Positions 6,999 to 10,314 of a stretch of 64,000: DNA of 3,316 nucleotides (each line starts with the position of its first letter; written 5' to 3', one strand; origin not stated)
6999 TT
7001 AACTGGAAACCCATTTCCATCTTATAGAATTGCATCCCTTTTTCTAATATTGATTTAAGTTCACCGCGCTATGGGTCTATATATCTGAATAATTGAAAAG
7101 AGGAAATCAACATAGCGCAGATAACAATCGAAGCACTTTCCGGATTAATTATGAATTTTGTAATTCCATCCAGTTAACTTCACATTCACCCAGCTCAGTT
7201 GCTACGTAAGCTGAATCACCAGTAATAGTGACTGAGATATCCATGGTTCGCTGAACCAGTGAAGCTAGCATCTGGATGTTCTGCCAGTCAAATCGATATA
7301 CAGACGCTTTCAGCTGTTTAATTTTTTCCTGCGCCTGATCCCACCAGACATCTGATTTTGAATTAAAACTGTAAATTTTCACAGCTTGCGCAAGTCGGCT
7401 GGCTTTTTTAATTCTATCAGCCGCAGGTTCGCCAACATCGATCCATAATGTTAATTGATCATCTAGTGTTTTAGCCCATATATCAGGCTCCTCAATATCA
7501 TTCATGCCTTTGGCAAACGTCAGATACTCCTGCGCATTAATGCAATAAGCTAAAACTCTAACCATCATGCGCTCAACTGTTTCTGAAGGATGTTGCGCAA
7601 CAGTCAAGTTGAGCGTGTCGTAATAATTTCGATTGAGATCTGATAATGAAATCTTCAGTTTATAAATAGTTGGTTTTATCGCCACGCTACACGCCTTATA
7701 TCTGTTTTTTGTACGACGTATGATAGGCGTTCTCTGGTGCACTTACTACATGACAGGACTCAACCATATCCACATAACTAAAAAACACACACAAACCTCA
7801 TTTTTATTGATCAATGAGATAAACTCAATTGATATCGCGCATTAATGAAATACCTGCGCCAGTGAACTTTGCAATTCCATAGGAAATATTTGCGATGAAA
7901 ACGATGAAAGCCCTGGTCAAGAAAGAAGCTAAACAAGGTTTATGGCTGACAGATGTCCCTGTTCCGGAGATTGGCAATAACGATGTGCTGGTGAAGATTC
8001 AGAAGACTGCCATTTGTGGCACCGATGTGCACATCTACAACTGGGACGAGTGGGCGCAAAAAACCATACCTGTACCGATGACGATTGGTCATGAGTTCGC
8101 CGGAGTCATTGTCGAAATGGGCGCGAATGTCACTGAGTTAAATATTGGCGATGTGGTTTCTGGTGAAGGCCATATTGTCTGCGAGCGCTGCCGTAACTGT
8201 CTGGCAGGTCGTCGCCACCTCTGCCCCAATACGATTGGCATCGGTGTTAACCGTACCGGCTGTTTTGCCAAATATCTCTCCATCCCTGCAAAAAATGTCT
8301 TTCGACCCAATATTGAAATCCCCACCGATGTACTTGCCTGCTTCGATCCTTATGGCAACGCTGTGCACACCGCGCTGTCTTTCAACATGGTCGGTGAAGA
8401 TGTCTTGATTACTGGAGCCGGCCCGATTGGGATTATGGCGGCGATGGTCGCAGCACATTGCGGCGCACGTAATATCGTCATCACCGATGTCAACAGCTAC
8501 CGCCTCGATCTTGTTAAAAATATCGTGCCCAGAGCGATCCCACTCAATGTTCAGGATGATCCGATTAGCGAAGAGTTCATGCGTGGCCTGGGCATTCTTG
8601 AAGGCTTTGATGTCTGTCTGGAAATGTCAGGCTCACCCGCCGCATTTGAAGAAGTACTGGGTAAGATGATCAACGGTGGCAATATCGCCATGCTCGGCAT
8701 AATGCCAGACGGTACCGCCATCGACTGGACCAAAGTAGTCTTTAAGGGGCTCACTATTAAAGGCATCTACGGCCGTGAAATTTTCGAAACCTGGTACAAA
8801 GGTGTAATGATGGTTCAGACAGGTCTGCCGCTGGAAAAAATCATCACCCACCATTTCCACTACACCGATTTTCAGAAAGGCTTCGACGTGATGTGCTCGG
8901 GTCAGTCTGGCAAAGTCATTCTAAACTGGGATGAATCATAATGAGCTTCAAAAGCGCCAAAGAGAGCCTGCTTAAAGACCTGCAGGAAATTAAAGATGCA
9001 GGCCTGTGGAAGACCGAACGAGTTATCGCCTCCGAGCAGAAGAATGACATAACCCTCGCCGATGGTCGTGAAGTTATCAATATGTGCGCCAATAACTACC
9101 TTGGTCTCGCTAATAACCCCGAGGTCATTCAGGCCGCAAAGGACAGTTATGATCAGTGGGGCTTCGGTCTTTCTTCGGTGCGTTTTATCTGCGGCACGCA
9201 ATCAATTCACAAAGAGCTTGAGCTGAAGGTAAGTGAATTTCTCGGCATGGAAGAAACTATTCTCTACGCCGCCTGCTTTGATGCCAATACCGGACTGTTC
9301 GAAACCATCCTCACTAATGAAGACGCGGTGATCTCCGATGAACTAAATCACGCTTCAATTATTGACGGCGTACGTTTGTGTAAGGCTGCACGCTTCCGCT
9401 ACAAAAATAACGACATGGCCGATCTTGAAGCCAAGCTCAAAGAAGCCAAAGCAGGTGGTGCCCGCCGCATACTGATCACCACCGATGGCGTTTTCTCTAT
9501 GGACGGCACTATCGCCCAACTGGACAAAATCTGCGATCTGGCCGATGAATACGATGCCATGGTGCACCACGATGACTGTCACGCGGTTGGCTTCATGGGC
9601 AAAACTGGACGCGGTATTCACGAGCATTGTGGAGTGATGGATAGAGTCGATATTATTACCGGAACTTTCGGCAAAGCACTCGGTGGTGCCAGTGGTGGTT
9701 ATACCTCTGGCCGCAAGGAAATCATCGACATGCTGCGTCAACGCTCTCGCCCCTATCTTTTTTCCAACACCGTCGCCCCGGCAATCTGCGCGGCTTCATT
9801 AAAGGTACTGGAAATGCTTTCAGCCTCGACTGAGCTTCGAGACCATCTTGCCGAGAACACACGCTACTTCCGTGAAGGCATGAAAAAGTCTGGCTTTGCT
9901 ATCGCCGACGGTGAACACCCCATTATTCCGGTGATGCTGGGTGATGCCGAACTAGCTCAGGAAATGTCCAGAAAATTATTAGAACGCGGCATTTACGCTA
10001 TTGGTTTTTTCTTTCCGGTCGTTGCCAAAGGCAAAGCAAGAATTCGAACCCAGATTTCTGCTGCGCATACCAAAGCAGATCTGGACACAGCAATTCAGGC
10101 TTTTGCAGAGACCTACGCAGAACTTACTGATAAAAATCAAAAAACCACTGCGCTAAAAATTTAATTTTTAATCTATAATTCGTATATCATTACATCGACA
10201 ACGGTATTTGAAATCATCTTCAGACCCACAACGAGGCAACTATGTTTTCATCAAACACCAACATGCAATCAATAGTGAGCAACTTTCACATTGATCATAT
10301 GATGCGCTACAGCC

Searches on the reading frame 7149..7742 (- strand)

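Call 92: search_protein_families(library=pfam, proteins=[window:7149-7742:-], max_evalue=0.001)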
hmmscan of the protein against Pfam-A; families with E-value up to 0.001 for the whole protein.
window:7149-7742:- (197 aa): 1 family
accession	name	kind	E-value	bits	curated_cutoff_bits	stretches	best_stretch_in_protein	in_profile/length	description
PF07152.18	YaeQ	-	4.4e-68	228.8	25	1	21-190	2-172/173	YaeQ protein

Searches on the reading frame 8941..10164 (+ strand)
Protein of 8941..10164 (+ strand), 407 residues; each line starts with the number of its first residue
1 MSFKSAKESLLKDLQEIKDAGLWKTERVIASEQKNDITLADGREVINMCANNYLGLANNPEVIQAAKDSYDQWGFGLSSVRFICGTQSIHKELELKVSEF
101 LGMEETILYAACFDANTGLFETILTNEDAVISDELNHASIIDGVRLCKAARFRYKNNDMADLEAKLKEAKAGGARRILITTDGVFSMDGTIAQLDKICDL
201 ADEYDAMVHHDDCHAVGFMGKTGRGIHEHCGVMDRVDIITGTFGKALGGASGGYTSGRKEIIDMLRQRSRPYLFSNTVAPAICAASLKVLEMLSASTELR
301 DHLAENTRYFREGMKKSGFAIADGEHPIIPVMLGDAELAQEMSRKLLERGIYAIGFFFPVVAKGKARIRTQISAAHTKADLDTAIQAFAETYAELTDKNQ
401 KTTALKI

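Call 92: search_protein_families(library=pfam, proteins=[window:8941-10164:+], max_evalue=0.001)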
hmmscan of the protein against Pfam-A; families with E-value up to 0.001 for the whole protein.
window:8941-10164:+ (407 aa): 2 families
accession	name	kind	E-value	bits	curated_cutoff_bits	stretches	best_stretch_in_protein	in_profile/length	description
PF00155.27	Aminotran_1_2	-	1e-67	229.3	19.7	1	44-388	2-361/361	Aminotransferase class I and II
PF01212.27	Beta_elim_lyase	-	0.00012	22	27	1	91-349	35-239/288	Beta-eliminating lyase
